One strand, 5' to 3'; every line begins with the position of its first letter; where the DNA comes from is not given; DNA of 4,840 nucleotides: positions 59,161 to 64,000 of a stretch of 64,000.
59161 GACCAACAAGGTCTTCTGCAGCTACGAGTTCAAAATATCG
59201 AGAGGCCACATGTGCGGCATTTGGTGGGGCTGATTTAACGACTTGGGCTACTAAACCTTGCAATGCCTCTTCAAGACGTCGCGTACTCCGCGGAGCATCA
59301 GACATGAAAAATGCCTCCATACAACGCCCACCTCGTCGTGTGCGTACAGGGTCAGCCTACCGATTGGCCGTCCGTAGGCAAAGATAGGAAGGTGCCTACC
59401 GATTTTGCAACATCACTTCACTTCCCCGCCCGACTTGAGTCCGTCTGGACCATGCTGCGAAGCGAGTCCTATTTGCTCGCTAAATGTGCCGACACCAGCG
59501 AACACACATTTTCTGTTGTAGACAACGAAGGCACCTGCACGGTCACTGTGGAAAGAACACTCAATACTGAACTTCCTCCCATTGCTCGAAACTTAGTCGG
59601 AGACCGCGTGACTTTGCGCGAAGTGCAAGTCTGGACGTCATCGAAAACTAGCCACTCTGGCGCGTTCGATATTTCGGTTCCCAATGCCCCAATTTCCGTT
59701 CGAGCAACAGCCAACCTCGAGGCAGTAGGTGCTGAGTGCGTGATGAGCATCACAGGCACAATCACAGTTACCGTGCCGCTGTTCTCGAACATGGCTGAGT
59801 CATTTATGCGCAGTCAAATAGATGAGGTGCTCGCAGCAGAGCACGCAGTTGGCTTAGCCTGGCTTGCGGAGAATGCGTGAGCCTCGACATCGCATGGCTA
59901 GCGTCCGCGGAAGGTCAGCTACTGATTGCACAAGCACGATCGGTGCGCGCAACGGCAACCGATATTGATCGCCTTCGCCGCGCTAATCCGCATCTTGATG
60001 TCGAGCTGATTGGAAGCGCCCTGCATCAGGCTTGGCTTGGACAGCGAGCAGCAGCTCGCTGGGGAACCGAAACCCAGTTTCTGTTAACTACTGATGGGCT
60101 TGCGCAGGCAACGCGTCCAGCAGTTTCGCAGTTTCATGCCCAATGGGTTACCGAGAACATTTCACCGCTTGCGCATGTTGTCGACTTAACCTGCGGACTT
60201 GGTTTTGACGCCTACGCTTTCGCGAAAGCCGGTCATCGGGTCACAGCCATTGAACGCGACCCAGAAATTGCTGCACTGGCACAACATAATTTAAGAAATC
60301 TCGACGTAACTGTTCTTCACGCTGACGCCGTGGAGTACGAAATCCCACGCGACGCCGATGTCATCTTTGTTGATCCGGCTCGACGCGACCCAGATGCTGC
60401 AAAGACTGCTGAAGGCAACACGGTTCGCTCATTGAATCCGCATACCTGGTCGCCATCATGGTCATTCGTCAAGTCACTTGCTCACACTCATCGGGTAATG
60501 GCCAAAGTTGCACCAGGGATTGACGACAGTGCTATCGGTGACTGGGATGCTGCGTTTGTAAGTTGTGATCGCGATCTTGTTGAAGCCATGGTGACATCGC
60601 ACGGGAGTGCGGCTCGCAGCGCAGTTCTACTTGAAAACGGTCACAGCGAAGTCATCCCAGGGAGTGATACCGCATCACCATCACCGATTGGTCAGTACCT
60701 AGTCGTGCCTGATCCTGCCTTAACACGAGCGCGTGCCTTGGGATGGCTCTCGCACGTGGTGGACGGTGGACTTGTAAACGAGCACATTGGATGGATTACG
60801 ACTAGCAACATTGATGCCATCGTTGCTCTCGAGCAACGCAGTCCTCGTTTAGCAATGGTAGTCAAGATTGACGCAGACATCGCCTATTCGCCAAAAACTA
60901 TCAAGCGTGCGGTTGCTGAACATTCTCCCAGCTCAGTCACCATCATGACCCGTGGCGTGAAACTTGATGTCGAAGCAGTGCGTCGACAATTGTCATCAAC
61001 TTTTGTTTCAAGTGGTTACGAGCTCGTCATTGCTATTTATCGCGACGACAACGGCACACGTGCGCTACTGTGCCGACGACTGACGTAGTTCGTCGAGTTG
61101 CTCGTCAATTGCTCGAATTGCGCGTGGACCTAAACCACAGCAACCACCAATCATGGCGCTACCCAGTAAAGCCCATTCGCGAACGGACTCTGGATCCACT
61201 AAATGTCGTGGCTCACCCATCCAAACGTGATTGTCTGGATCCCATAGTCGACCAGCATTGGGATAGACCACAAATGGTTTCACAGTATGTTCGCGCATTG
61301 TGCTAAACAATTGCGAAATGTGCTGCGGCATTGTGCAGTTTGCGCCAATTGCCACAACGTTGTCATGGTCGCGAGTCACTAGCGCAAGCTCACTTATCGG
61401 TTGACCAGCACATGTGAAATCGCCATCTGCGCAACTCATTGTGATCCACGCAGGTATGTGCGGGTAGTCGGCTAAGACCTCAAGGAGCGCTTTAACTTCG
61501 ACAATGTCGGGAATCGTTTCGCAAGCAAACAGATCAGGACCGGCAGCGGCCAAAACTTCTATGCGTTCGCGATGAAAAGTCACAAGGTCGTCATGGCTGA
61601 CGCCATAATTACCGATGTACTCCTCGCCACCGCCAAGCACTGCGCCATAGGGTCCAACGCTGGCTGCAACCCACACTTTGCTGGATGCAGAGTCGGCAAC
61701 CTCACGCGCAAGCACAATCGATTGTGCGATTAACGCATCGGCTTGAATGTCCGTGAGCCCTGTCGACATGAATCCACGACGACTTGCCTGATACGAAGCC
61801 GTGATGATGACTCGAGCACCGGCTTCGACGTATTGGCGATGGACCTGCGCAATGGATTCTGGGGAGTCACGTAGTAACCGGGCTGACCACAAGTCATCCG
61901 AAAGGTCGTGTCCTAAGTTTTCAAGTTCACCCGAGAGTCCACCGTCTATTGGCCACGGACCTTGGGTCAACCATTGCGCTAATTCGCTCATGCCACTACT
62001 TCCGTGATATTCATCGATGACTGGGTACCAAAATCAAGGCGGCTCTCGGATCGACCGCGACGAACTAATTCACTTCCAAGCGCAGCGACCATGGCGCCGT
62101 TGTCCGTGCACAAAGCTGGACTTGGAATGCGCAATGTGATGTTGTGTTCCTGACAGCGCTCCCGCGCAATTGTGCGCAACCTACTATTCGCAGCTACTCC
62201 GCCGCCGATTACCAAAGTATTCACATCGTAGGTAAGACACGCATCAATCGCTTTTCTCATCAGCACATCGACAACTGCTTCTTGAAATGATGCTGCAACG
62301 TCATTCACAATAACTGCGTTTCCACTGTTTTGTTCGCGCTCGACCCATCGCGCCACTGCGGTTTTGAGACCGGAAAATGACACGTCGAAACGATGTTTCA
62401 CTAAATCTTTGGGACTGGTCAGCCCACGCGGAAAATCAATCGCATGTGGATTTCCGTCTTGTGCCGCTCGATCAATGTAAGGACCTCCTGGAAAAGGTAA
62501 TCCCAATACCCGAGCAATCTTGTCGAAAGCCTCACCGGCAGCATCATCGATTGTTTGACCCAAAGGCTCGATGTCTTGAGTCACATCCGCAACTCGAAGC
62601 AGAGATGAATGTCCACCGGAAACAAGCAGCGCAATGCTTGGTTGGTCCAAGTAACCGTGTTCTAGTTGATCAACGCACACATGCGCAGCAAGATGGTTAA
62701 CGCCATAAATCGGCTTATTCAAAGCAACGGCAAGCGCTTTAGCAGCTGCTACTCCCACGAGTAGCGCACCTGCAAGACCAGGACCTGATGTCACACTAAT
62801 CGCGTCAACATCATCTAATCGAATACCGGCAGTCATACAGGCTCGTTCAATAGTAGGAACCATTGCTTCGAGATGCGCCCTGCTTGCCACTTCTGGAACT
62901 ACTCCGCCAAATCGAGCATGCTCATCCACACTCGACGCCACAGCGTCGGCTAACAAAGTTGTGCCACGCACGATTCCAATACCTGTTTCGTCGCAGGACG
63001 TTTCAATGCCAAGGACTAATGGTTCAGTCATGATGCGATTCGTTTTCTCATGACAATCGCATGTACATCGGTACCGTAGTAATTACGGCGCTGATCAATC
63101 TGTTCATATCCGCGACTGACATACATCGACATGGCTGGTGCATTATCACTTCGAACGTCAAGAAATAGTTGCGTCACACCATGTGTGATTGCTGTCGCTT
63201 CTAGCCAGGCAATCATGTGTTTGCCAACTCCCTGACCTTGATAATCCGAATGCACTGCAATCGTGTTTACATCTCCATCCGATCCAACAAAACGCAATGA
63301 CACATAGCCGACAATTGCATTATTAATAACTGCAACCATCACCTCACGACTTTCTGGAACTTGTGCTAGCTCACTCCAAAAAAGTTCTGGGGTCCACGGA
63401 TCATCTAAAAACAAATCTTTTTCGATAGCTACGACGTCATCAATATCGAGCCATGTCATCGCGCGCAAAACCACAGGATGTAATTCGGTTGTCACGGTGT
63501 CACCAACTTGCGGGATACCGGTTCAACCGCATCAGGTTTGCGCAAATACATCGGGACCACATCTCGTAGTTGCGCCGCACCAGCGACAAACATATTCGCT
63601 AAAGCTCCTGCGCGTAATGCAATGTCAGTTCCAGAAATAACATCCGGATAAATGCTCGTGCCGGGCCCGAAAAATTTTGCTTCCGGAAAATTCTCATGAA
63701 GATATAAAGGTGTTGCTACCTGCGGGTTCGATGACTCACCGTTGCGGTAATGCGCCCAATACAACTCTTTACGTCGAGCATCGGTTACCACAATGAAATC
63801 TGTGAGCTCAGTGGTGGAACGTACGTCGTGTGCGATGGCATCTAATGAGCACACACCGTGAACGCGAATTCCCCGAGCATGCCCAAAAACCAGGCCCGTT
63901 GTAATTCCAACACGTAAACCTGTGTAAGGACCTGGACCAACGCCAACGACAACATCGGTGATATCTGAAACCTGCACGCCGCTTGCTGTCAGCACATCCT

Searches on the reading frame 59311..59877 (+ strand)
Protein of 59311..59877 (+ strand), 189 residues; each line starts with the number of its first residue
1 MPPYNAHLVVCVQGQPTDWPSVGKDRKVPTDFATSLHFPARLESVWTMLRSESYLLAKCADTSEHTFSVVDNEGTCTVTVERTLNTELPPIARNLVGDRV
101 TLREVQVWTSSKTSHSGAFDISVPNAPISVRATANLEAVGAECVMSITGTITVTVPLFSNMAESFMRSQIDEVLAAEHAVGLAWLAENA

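Call 27: search_protein_families(library=pfam, proteins=[window:59311-59877:+], max_evalue=0.00001)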
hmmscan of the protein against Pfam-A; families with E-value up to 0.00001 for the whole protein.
window:59311-59877:+ (189 aa): 1 family
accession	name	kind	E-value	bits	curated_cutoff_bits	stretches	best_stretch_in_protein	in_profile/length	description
PF10698.15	DUF2505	-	9.8e-32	110.7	26.9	1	35-185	3-158/158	Protein of unknown function (DUF2505)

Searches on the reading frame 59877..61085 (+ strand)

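Call 27: search_protein_families(library=pfam, proteins=[window:59877-61085:+], max_evalue=0.00001)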
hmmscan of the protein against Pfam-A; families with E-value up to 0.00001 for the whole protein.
window:59877-61085:+ (403 aa): 4 families
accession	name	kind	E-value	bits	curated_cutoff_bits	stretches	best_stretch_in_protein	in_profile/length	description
PF18096.6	Thump_like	-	6.6e-10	39.2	26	1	330-401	5-78/78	THUMP domain-like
PF13649.12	Methyltransf_25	-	7.3e-08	33.4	27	1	101-165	1-70/97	Methyltransferase domain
PF04445.19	SAM_MT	-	3.4e-07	30.3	26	1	98-140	72-114/230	Putative SAM-dependent methyltransferase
PF00398.26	RrnaAD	-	6.3e-06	25.9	24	1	93-160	26-94/263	Ribosomal RNA adenine dimethylase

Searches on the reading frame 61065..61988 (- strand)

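Call 27: search_protein_families(library=pfam, proteins=[window:61065-61988:-], max_evalue=0.00001)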
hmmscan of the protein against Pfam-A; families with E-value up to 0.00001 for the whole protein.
window:61065-61988:- (307 aa): 1 family
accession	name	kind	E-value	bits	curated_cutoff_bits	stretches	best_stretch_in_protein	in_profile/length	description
PF02574.22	S-methyl_trans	-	2e-72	244.9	22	1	14-297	3-282/283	Homocysteine S-methyltransferase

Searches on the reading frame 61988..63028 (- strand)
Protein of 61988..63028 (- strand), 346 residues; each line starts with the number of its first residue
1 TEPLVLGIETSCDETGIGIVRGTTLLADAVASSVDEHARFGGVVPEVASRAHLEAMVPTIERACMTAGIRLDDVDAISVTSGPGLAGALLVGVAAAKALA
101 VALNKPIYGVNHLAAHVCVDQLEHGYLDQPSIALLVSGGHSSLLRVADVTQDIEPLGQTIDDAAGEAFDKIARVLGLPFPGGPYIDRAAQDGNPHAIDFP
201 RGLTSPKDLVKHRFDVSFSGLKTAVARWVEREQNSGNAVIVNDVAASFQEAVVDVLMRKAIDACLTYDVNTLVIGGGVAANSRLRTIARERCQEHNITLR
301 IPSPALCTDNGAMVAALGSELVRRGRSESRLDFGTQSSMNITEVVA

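Call 27: search_protein_families(library=pfam, proteins=[window:61988-63028:-], max_evalue=0.00001)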
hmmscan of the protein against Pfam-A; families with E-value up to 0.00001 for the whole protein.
window:61988-63028:- (346 aa): 2 families
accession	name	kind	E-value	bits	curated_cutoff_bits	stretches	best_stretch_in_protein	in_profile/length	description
PF00814.31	TsaD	-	4.6e-92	308.9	24.8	1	25-315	2-263/264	tRNA N6-adenosine threonylcarbamoyltransferase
PF22521.2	HypF_C_2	-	4.3e-07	30.4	27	1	237-311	162-236/241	Carbamoyltransferase, Kae1-like Domain, second subdomain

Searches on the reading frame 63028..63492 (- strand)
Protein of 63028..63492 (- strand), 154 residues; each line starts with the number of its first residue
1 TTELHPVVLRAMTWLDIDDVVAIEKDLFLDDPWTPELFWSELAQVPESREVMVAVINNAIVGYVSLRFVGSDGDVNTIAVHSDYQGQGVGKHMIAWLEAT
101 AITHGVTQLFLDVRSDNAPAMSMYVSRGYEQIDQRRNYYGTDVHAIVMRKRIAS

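Call 27: search_protein_families(library=pfam, proteins=[window:63028-63492:-], max_evalue=0.00001)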
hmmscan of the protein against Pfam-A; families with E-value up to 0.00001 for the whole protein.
window:63028-63492:- (154 aa): 3 families
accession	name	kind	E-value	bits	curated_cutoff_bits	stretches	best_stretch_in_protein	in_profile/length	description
PF00583.31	Acetyltransf_1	-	3.1e-18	66.6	20.7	1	28-129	12-116/116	Acetyltransferase (GNAT) family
PF13508.13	Acetyltransf_7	-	4.3e-13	49.9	27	1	49-130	3-83/84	Acetyltransferase (GNAT) domain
PF13673.13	Acetyltransf_10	-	3.7e-11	43.5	23.6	1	48-143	30-121/128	Acetyltransferase (GNAT) domain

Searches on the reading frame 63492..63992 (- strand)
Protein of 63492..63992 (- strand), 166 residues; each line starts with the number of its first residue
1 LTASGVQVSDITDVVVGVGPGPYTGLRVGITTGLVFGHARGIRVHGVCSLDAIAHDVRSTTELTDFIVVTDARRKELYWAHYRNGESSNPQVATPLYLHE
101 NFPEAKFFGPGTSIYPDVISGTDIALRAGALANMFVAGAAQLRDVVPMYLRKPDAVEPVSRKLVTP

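Call 27: search_protein_families(library=pfam, proteins=[window:63492-63992:-], max_evalue=0.00001)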
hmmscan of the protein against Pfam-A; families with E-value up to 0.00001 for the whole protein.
window:63492-63992:- (166 aa): 1 family
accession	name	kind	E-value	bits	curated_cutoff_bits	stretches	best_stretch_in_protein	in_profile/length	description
PF00814.31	TsaD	-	9.5e-19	68.6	24.8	1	2-89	42-133/264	tRNA N6-adenosine threonylcarbamoyltransferase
